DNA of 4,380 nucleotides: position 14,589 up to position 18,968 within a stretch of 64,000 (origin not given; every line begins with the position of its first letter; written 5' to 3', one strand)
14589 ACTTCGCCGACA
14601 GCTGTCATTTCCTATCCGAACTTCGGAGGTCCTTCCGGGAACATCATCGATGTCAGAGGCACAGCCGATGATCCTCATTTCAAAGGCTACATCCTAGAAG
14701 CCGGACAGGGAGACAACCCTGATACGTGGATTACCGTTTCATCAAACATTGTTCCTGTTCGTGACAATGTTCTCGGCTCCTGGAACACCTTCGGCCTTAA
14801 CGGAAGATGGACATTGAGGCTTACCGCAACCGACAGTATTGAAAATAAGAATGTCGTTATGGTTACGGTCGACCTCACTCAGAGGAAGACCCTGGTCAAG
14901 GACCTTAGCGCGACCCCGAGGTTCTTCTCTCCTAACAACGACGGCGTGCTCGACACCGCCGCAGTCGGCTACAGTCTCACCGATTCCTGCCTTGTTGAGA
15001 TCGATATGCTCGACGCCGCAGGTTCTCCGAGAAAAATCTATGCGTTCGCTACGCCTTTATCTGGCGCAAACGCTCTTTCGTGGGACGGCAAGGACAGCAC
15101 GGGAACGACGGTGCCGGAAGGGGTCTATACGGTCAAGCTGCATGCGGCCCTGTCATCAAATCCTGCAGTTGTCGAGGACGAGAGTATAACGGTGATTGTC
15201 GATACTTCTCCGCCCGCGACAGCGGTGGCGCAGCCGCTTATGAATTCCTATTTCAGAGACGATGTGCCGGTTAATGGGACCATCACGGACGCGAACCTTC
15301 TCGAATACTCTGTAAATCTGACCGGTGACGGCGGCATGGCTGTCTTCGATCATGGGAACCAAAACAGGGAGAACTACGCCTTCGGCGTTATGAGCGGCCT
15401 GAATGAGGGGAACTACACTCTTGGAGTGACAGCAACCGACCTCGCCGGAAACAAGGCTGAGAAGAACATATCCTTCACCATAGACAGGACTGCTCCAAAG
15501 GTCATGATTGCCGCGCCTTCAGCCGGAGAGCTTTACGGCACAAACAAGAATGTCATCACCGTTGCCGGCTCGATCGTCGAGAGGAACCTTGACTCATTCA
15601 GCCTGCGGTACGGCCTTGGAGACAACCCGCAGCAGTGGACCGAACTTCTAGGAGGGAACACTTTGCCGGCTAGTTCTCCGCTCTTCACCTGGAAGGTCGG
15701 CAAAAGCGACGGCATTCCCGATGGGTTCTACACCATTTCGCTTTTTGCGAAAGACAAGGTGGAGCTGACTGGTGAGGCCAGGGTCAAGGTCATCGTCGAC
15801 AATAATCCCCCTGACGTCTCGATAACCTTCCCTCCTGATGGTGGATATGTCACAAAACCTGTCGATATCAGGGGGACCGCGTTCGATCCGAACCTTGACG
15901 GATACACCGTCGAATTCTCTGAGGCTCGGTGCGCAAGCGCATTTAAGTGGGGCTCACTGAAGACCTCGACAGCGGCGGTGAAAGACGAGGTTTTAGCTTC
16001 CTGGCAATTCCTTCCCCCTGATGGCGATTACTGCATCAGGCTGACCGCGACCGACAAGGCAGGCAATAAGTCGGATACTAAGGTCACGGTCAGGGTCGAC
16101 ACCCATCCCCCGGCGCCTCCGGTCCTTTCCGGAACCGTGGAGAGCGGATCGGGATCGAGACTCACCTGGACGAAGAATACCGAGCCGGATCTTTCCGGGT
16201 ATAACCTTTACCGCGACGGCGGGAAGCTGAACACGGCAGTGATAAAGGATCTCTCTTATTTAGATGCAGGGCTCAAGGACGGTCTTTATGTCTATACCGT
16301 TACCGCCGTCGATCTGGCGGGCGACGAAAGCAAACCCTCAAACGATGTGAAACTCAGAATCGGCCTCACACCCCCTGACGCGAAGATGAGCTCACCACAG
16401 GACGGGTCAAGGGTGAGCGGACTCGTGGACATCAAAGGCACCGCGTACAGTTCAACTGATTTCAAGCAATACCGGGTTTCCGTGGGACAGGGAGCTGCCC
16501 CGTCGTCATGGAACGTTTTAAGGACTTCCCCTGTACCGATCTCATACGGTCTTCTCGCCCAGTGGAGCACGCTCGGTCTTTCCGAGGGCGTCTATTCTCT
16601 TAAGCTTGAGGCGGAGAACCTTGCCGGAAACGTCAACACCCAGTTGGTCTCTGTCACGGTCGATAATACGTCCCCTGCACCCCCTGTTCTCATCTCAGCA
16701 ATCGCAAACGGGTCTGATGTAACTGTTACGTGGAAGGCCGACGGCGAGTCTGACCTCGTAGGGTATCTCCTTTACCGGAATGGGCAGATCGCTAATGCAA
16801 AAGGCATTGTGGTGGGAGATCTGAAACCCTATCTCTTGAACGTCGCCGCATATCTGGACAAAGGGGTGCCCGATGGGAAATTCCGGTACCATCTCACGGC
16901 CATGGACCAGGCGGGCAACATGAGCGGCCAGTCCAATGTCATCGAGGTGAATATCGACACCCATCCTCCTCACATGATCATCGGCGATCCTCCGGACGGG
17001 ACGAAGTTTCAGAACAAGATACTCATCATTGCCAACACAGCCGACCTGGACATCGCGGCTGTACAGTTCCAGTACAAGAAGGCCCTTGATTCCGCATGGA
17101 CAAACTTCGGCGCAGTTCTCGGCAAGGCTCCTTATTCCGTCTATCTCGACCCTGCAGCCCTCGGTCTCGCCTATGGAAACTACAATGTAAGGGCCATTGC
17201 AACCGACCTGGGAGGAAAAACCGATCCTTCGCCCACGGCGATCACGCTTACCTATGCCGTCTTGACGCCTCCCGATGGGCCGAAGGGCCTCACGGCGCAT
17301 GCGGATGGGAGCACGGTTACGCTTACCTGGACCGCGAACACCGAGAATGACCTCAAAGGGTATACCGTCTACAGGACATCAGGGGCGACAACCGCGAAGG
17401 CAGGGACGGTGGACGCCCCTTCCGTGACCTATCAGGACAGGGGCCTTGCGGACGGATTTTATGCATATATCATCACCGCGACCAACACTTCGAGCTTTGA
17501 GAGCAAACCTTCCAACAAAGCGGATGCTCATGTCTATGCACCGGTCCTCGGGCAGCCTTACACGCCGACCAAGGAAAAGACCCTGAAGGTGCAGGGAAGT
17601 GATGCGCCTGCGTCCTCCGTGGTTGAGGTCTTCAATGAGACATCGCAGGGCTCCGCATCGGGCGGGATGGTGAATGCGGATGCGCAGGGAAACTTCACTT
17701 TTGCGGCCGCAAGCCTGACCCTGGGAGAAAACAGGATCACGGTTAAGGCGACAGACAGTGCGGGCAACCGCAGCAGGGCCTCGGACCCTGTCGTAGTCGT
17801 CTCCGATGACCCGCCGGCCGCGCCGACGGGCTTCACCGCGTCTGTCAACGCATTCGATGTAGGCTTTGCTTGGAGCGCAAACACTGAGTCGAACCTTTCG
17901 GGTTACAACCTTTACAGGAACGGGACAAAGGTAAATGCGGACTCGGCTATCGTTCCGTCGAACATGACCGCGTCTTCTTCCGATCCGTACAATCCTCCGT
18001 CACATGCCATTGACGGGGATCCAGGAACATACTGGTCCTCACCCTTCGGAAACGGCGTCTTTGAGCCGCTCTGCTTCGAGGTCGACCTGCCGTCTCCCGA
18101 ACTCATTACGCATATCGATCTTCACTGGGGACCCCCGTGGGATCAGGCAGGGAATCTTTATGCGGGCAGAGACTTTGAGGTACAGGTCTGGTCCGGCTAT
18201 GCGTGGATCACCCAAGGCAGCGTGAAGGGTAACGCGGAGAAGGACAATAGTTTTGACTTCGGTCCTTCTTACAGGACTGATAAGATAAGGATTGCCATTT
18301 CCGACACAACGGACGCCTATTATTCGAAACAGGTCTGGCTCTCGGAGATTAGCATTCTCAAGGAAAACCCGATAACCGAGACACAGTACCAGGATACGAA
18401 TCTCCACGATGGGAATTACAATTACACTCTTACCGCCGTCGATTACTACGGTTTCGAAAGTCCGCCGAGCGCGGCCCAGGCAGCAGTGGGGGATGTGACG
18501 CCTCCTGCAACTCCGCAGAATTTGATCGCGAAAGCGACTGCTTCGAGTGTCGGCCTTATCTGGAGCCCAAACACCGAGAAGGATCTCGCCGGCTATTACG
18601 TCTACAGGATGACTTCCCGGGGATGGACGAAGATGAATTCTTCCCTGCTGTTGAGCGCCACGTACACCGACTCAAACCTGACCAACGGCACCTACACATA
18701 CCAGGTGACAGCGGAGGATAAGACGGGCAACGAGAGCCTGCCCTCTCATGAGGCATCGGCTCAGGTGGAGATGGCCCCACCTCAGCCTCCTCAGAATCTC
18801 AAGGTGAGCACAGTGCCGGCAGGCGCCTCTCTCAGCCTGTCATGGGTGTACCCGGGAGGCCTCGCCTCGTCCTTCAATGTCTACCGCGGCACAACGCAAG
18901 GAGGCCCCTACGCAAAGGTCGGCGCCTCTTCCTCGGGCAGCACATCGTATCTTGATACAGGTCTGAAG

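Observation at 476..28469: Exported-enzyme plus giant-protein operon placed tail-to-tail with a sigma-54 pilin operon: candidate pilus-linked attachment/attack module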

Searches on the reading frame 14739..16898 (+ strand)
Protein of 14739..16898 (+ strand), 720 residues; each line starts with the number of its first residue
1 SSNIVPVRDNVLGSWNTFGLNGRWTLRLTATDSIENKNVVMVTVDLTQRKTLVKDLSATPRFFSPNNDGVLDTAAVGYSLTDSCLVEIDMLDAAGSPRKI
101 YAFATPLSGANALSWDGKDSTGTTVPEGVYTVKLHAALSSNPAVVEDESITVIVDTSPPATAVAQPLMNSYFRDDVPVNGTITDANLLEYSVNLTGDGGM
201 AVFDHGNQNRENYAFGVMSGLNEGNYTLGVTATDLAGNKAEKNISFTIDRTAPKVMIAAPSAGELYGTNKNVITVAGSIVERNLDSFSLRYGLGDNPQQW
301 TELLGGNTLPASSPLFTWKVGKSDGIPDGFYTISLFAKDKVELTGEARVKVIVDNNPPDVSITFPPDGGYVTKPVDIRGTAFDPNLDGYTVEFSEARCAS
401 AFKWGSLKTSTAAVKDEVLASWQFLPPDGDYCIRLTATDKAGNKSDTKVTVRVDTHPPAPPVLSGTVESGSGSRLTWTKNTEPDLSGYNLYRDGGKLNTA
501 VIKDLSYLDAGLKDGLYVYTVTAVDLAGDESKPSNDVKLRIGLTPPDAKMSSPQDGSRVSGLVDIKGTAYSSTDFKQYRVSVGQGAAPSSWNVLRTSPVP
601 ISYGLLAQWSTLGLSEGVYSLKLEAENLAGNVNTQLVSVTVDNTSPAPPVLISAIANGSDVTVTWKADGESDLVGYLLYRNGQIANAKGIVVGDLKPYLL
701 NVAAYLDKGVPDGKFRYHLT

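Call 21: search_protein_families(library=pfam, proteins=[window:14739-16898:+], max_evalue=0.001)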
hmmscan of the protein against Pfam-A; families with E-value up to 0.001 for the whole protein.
window:14739-16898:+ (720 aa): 17 families
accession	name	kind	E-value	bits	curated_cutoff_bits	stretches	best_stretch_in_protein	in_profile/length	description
PF19077.6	Big_13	-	1.7e-24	86.7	27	2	191-249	44-101/102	Bacterial Ig-like domain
PF09136.16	Glucodextran_B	-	1.7e-14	53.9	27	0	358-454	1-82/83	Glucodextranase, domain B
PF13750.12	Big_3_3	-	2.8e-14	53.5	27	1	213-292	5-89/157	Bacterial Ig-like domain (group 3)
PF22352.2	K319L-like_PKD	-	4e-11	43.2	27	0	386-453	16-84/84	K319L-like, PKD domain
PF18981.6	InlK_D3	-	3.8e-09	36.9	25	0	429-453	50-75/75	Internalin K domain (D3/D4)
PF13860.13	FlgD_ig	-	1.5e-08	34.9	27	1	86-137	25-76/79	FlgD Ig-like domain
PF18370.7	RGI_lyase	-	1.2e-07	32.4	27.8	1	467-537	13-83/86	Rhamnogalacturonan I lyases beta-sheet domain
PF17957.7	Big_7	-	3.2e-07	31.3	24.1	0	358-384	1-29/70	Bacterial Ig domain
PF20164.4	GspA_SrpA_N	-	6.5e-07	30.2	27.4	0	218-252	81-115/117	GspA/SrpA SigLec-like domain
PF12245.14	Big_3_2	-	9.3e-07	29.5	23.3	0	409-454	73-121/122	Bacterial Ig-like domain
PF07495.19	Y_Y_Y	-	2.3e-06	27.8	26.6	0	218-248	32-64/65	Y_Y_Y domain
PF05345.18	He_PIG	-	4e-06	27.6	24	0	221-248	68-95/96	Putative Ig domain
PF24421.1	Ig_J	-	1.1e-05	25.9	29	0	190-248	43-101/104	Tip attachment protein J, Ig-like domain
PF15418.12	DUF4625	-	4.9e-05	24.1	27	0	221-248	103-130/131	Domain of unknown function (DUF4625)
PF18911.6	PKD_4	-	0.00021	21.7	27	0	428-449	59-80/85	PKD domain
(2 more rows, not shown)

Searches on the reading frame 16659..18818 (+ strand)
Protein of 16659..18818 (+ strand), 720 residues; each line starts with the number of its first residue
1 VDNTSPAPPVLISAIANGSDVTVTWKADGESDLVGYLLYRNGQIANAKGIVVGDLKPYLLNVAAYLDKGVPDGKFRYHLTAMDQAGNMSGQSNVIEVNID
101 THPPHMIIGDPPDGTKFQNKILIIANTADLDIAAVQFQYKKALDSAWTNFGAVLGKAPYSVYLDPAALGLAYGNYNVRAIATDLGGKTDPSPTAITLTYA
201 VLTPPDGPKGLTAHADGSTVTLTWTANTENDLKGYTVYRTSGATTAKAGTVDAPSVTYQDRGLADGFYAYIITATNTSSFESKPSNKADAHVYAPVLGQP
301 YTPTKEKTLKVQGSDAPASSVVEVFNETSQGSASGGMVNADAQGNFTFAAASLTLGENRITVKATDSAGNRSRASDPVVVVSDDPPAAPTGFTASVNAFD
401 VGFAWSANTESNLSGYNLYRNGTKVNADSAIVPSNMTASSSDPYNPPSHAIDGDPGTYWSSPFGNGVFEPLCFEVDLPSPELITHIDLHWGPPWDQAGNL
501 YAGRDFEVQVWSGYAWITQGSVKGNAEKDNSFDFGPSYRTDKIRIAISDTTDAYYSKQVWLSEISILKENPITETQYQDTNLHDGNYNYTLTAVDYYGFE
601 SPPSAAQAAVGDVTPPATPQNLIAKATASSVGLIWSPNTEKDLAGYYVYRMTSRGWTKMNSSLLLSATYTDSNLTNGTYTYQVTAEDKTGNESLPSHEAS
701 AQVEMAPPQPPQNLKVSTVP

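Call 21: search_protein_families(library=pfam, proteins=[window:16659-18818:+], max_evalue=0.001)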
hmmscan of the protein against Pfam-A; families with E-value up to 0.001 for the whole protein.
window:16659-18818:+ (720 aa): 9 families
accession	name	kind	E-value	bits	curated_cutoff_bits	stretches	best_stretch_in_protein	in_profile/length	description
PF19077.6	Big_13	-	1.6e-19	70.7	27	1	304-376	24-95/102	Bacterial Ig-like domain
PF22633.2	F5_F8_type_C_2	-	1.9e-09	38.5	27.8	1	449-545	1-91/91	NedA-like, galactose-binding domain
PF00754.31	F5_F8_type_C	-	2.9e-09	37.6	28.2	1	436-549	2-114/127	F5/8 type C domain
PF24421.1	Ig_J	-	2.9e-06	27.8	29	0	566-607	57-98/104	Tip attachment protein J, Ig-like domain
PF13750.12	Big_3_3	-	9.4e-06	25.8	27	0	68-136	10-74/157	Bacterial Ig-like domain (group 3)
PF09136.16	Glucodextran_B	-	1.5e-05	25.3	27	1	304-378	14-79/83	Glucodextranase, domain B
PF17936.7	Big_6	-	1.6e-05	25.5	27.6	1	306-376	12-78/83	Bacterial Ig domain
PF18370.7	RGI_lyase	-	2.5e-05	25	27.8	0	409-435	28-54/86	Rhamnogalacturonan I lyases beta-sheet domain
PF17957.7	Big_7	-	0.00082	20.4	24.1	0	104-179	1-70/70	Bacterial Ig domain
